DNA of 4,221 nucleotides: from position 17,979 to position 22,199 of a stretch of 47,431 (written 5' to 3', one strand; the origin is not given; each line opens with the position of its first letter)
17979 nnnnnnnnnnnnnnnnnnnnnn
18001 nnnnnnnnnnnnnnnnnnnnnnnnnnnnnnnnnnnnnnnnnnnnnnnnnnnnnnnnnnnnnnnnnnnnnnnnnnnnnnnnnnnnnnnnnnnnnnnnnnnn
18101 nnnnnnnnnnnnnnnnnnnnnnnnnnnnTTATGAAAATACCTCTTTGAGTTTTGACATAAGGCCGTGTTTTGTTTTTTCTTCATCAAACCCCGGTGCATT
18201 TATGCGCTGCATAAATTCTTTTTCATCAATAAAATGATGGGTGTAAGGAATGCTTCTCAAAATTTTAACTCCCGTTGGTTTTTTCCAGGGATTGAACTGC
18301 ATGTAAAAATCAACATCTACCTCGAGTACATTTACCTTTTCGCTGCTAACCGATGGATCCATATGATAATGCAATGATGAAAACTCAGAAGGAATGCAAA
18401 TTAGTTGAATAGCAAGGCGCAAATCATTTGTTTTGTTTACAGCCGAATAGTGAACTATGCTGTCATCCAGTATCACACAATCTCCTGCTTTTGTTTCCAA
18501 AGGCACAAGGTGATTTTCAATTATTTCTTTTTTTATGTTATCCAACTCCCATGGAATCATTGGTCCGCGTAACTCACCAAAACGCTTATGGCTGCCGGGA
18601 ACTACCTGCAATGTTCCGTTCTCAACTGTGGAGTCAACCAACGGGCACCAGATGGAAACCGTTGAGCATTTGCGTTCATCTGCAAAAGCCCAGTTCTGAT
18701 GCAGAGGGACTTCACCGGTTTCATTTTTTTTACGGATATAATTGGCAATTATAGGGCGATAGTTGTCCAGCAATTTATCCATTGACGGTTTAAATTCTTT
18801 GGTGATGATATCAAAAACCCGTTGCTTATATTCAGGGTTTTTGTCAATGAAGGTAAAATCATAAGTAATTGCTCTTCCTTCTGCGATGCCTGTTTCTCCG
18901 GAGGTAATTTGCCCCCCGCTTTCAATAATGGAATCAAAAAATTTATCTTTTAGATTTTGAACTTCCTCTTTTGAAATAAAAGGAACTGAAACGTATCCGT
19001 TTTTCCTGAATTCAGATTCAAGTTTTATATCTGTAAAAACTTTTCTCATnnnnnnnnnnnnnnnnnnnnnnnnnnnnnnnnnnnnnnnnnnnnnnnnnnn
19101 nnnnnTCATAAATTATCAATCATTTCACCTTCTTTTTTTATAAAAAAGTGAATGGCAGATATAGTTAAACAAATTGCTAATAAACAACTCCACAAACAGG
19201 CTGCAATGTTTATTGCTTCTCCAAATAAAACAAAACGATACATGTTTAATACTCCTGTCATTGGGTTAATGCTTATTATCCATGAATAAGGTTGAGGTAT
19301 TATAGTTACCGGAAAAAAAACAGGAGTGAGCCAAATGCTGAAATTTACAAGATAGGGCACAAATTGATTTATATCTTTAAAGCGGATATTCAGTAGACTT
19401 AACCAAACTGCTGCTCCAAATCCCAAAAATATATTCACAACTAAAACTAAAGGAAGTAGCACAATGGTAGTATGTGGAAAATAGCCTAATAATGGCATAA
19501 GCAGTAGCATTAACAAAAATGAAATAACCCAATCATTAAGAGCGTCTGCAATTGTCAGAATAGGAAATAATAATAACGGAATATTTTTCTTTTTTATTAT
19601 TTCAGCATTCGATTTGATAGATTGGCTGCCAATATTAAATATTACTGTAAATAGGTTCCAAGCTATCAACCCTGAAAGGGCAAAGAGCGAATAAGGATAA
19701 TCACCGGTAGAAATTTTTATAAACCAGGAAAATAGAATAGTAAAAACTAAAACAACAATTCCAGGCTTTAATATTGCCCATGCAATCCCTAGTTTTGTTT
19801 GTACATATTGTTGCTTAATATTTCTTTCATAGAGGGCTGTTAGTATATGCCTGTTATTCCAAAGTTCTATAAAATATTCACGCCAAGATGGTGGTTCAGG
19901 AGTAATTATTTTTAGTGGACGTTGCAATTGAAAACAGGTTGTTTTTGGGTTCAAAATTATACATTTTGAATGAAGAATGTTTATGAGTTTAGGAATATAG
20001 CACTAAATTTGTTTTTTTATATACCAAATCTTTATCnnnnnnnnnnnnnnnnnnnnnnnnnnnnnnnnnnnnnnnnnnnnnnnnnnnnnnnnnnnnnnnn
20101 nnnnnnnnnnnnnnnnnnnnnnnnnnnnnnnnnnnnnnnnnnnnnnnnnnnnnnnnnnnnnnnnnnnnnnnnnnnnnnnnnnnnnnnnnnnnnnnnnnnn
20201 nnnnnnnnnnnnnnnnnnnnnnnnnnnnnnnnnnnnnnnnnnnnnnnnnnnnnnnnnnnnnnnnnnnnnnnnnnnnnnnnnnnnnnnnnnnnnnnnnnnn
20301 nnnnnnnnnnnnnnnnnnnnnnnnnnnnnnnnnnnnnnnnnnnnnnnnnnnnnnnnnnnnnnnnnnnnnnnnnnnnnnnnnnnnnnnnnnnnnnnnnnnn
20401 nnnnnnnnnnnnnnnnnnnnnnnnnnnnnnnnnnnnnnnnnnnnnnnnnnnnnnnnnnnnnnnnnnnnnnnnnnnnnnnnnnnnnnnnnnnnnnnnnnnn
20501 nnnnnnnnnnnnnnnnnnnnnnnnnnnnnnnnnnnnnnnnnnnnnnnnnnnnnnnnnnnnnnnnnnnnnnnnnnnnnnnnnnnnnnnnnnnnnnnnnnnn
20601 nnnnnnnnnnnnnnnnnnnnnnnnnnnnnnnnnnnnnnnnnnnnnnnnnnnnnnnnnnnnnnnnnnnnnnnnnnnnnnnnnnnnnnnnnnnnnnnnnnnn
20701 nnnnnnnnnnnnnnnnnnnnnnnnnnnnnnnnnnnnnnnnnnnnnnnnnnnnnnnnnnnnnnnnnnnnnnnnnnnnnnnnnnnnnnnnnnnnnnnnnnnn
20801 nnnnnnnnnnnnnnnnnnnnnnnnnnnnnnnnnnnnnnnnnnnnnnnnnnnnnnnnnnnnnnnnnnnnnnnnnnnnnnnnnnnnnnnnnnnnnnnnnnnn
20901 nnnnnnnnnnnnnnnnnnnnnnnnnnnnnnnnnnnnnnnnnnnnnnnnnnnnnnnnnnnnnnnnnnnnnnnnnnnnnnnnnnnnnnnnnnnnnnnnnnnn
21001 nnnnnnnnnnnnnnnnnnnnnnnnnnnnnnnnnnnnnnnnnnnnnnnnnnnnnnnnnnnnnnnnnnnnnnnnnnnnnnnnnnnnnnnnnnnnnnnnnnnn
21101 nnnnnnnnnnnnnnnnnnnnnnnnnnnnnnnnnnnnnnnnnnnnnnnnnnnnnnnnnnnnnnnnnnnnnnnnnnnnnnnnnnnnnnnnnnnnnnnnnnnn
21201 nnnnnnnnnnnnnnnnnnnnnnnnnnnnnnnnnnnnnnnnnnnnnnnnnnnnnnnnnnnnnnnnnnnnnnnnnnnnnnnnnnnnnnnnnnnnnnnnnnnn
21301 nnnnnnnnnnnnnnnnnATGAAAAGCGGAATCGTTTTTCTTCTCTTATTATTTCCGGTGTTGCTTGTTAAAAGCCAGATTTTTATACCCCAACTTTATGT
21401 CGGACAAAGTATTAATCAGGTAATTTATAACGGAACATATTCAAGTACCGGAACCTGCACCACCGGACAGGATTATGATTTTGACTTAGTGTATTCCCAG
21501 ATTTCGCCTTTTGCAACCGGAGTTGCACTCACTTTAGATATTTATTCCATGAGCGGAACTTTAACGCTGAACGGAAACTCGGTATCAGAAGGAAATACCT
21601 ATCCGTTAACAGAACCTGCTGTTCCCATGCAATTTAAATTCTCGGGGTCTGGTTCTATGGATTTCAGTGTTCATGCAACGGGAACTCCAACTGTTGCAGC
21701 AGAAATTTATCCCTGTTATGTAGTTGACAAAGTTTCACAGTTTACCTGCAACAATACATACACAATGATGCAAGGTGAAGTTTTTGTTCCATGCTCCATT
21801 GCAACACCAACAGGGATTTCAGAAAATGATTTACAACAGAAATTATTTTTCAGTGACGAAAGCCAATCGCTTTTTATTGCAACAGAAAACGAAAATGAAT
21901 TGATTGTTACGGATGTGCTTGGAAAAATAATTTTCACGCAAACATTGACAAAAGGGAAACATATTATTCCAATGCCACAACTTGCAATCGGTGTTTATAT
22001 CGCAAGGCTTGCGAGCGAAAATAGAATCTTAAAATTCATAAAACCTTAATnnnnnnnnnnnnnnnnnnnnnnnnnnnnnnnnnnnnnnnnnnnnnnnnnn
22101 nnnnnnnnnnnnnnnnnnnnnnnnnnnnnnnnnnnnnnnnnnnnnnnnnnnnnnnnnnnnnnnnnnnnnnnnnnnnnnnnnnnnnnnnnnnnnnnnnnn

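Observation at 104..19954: Envelope locus with eight PhyH dioxygenase domains plus radical SAM, AspH/LpxO hydroxylase, DprE1-like oxidase, sulfotransferase and an ABC exporter: candidate undescribed oxidative tailoring pathway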

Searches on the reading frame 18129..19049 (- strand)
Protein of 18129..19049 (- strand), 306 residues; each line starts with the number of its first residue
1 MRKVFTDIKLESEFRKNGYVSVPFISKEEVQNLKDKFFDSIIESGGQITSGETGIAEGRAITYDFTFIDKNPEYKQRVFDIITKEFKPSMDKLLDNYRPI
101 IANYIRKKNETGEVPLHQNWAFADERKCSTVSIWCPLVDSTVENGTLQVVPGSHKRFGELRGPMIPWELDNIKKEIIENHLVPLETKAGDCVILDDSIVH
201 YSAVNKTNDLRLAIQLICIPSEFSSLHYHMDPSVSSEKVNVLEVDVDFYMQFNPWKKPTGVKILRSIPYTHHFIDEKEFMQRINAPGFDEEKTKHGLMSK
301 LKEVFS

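Call 4: search_protein_families(library=pfam, proteins=[window:18129-19049:-], max_evalue=0.01)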
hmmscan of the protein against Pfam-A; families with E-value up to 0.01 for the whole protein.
window:18129-19049:- (306 aa): 1 family
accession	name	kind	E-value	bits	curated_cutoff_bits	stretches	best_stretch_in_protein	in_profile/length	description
PF05721.19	PhyH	-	1.2e-23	85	22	1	14-212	1-212/213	Phytanoyl-CoA dioxygenase (PhyH)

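Call 28: search_protein_families(library=ncbifam, proteins=[window:18129-19049:-], max_evalue=0.001)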
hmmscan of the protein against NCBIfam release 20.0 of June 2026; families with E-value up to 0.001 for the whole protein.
window:18129-19049:- (306 aa): 1 family
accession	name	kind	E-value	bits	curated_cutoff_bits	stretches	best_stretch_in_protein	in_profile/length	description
TIGR01762.1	chlorin-enz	subfamily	8.2e-06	25.3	226.3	0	125-157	128-160/288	chlorinating enzyme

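Call 51: find_related_loci(query=window:18129-19049:-, collection=genome_contigs, flank=10000)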
Query window:18129-19049:- (306 aa) in genome_contigs; peptide patterns used: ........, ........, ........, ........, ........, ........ (x = any residue, [..] = any of these).
117 stretches matched a pattern; 70 encode a relative of the query (tblastn E <= 1e-3); 70 distinct loci.
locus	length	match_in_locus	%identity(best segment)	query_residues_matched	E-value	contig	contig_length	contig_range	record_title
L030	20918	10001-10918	76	1-306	2e-161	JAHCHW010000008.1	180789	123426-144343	MAG: Chitinophagales bacterium isolate TGS_BAC7 BAC7_8, whole genome shotgun sequence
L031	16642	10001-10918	75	1-306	5e-160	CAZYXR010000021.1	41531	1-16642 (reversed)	MAG TPA_asm: uncultured Chitinophagaceae bacterium isolate binchicken_co179_76 genome assembly, contig: NODE_2561_length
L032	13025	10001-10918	75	1-306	1e-158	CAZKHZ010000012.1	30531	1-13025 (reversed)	MAG TPA_asm: uncultured Chitinophagaceae bacterium isolate SRP128246_co1_483 genome assembly, contig: NODE_2431_length_3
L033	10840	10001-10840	79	1-280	2e-154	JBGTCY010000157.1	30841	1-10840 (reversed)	MAG: Chitinophagales bacterium isolate JTS-RE130 k141_764924, whole genome shotgun sequence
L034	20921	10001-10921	73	1-306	2e-154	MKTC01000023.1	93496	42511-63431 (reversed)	MAG: Bacteroidetes bacterium 37-13 scnpilot_p_inoc_scaffold_372, whole genome shotgun sequence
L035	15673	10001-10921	72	1-306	2e-154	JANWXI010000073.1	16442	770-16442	MAG: Chitinophagales bacterium isolate SKYG42 NODE_73_length_16442_cov_5.875833, whole genome shotgun sequence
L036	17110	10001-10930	72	1-306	5e-152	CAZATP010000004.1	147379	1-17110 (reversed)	MAG TPA_asm: uncultured Chryseobacterium sp. isolate SRP319275_co3_132 genome assembly, contig: NODE_162_length_147379_c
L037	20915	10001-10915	70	1-306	3e-152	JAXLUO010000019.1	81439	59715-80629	MAG: Chitinophagales bacterium isolate STL-BAC32 C2.193.fa-19, whole genome shotgun sequence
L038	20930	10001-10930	71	1-306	1e-151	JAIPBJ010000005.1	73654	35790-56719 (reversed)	MAG: Flavobacteriales bacterium isolate Tobar13m-G24 Tobar13m-C492, whole genome shotgun sequence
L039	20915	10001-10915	72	1-306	7e-152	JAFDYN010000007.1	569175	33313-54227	MAG: Bacteroidetes bacterium isolate SZAS-56 BACT-TMP-3__7__length-569175, whole genome shotgun sequence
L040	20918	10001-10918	75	1-306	3e-150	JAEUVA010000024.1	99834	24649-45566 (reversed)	MAG: Chitinophagales bacterium isolate new MAG-369 k141_216751, whole genome shotgun sequence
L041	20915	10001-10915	71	1-306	5e-150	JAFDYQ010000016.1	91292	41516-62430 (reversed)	MAG: Bacteroidetes bacterium isolate SZAS-59 LIN-388__16__length-91292, whole genome shotgun sequence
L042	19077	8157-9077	69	1-306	2e-149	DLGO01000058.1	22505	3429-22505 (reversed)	MAG TPA_asm: Bacteroidetes bacterium UBA7692 UBA7692_contig_19413, whole genome shotgun sequence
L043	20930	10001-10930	70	1-306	3e-148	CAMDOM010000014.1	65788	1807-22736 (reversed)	MAG: Chryseobacterium gleum isolate TrE-03may19-215 genome assembly, contig: TrE-03may19-C216, whole genome shotgun sequ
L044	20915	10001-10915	70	1-306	8e-148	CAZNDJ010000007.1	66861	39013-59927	MAG TPA_asm: uncultured Chitinophagaceae bacterium isolate SRP262948_co1_209 genome assembly, contig: NODE_441_length_66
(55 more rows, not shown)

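Call 103: search_solved_structures(query=window:18129-19049:-, max_evalue=10, show_alignments=0)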
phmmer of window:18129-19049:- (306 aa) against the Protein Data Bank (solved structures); distinct sequences matched with E-value up to 10: 29.
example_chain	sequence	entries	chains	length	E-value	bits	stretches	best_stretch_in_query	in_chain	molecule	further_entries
5ep9_A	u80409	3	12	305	2.1e-06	30.2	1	111-218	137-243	SnoN,Epimerase SnoN | SnoN,SnoN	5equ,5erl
2opw_A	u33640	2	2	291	7.1e-06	28.4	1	77-212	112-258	PHYHD1 protein | Phytanoyl-CoA dioxygenase domain-containing protein 1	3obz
4xab_A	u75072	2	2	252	8.7e-06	28.1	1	112-219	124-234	EvdO2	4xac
9c9n_A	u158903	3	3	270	6.2e-05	25.3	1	104-214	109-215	Fe/2-OG dependent dioxygenase MysH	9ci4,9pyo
9pze_A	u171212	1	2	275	6.4e-05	25.3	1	104-214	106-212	Fe/2-OG dependent dioxygenase MysH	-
7fcb_C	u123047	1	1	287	0.00022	23.5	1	129-236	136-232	2-oxoglutarate/Fe(II)-dependent dioxygenase SptF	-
7eyr_C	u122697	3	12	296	0.00023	23.5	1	129-235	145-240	2-oxoglutarate/Fe(II)-dependent dioxygenase SptF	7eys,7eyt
7eyw_C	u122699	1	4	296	0.00023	23.5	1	129-237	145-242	2-oxoglutarate/Fe(II)-dependent dioxygenase SptF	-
7eyu_B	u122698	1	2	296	0.00023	23.4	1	129-235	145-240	2-oxoglutarate/Fe(II)-dependent dioxygenase SptF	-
5epa_A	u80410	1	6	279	0.00055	22.2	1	14-219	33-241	SnoK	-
2a1x_A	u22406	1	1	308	0.00083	21.6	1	109-228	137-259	Phytanoyl-CoA dioxygenase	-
5ybm_A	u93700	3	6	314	0.0051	19.1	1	130-224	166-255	PrhA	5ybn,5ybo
5ybp_A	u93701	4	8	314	0.008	18.4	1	130-223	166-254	PrhA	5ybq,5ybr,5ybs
5ybt_A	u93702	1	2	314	0.0092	18.2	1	130-223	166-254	PrhA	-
5ybl_A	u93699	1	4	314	0.012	17.9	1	124-220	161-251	Multifunctional dioxygenase ausE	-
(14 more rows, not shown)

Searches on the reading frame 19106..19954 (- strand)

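Call 4: search_protein_families(library=pfam, proteins=[window:19106-19954:-], max_evalue=0.01)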
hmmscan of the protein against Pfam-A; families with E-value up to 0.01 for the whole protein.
window:19106-19954:- (282 aa): 1 family
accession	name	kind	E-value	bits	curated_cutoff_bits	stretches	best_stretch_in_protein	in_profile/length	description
PF01061.29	ABC2_membrane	-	6.3e-13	49.2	26.9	1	39-244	4-211/211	ABC-2 type transporter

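Call 79: search_protein_families(library=ncbifam, proteins=[window:19106-19954:-], max_evalue=1e-8)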
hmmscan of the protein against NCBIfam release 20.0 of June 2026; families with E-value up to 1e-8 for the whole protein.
window:19106-19954:- (282 aa): 2 families
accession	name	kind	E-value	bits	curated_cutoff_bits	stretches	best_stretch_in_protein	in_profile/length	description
NF050053.1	CapPschTportKpsM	equivalog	9e-14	52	300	1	36-248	3-222/257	capsule polysaccharide transporter KpsM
NF050109.1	galactan_ABC_perm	equivalog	6.2e-11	42.3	380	1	32-263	18-251/272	galactan export ABC transporter permease subunit Wzm/RfbD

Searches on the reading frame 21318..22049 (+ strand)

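Call 8: search_protein_families(library=pfam, proteins=[window:21318-22049:+], max_evalue=0.001)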
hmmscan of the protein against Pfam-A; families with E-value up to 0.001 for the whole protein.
window:21318-22049:+ (243 aa): 1 family
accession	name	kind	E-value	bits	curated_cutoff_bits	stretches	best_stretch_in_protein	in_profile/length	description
PF18962.6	Por_Secre_tail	-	0.00094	19.9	27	0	190-236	19-67/75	Secretion system C-terminal sorting domain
